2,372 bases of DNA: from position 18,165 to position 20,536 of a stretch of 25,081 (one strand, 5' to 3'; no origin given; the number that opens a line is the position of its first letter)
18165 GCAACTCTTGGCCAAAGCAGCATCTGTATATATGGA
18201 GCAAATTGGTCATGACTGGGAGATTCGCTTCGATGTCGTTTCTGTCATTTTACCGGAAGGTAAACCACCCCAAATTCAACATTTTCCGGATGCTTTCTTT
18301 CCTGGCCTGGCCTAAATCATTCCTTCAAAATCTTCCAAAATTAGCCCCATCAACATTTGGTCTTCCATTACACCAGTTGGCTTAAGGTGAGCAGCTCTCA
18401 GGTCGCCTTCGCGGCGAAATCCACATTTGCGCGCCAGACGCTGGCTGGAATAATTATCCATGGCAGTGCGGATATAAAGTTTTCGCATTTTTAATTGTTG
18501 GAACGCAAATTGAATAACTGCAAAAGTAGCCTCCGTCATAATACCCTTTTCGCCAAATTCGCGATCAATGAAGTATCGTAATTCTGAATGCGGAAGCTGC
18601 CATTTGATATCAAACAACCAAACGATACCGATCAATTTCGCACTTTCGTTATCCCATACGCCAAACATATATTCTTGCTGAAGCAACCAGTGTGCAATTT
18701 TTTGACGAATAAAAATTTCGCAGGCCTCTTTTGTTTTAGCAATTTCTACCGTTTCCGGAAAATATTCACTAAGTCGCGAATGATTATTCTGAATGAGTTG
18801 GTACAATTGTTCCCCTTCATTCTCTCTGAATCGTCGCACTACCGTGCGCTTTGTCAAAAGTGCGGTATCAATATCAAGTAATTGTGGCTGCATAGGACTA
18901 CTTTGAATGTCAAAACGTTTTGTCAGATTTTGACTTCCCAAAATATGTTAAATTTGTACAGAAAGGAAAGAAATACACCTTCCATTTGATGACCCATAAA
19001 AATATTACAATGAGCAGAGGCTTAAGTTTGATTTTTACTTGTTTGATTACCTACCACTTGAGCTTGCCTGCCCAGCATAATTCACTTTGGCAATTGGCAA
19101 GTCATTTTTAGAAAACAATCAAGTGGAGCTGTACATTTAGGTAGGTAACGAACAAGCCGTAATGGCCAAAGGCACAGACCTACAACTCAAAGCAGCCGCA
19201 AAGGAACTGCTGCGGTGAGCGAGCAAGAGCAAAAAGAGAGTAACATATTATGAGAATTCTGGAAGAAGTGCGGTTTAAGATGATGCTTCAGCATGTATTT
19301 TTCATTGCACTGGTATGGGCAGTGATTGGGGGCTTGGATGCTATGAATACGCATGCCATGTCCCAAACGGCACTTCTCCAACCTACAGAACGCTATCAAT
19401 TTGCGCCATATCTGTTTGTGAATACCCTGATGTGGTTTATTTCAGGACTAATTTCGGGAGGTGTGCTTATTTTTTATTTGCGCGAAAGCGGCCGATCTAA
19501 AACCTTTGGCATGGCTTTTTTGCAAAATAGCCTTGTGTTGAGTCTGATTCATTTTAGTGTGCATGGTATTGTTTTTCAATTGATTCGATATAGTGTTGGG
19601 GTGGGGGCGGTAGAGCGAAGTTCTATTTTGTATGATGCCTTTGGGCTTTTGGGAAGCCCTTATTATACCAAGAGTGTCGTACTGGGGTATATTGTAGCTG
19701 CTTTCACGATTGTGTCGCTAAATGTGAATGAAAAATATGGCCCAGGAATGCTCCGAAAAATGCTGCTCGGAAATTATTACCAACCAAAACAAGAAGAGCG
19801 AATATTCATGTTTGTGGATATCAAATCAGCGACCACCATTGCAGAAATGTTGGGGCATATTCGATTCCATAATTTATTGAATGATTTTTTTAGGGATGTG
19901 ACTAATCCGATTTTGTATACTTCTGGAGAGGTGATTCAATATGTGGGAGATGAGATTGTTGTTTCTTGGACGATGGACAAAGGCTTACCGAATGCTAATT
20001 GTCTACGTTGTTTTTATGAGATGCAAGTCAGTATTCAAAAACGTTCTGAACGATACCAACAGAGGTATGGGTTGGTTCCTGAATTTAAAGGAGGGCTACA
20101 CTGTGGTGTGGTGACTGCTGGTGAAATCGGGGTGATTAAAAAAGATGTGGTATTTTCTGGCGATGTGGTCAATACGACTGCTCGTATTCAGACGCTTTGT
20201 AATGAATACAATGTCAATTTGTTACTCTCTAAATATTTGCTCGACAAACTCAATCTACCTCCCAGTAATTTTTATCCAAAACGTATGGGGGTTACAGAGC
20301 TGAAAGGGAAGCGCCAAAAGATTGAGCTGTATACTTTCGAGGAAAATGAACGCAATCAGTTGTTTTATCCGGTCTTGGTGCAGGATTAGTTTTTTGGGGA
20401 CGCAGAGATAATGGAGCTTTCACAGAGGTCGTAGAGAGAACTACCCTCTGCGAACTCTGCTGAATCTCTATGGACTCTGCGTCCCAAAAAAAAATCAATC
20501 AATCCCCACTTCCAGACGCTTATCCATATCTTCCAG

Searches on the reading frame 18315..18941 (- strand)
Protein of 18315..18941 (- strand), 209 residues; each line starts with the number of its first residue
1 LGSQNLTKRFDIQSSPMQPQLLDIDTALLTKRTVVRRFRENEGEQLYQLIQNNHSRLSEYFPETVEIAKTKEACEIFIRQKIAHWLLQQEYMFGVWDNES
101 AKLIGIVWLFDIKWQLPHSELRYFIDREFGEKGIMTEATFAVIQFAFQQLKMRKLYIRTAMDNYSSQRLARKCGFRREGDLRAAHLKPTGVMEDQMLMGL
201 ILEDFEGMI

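Call 80: search_protein_families(library=pfam, proteins=[window:18315-18941:-], max_evalue=0.001)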
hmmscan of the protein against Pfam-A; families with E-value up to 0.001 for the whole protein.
window:18315-18941:- (209 aa): 3 families
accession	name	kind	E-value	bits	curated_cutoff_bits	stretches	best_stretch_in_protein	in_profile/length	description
PF13302.13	Acetyltransf_3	-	1.5e-22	81.2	25.4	1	32-176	1-138/138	Acetyltransferase (GNAT) domain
PF13420.13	Acetyltransf_4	-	3.2e-11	43.9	24.3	1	66-184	30-143/155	Acetyltransferase (GNAT) domain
PF00583.31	Acetyltransf_1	-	4.1e-10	40.4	20.7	1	82-175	24-116/116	Acetyltransferase (GNAT) family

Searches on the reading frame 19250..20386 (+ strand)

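Call 80: search_protein_families(library=pfam, proteins=[window:19250-20386:+], max_evalue=0.001)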
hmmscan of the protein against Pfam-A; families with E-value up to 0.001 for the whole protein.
window:19250-20386:+ (379 aa): 1 family
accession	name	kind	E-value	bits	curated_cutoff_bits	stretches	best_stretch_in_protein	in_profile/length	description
PF00211.25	Guanylate_cyc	-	1.6e-13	51.1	21.9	1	182-363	7-181/183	Adenylate and Guanylate cyclase catalytic domain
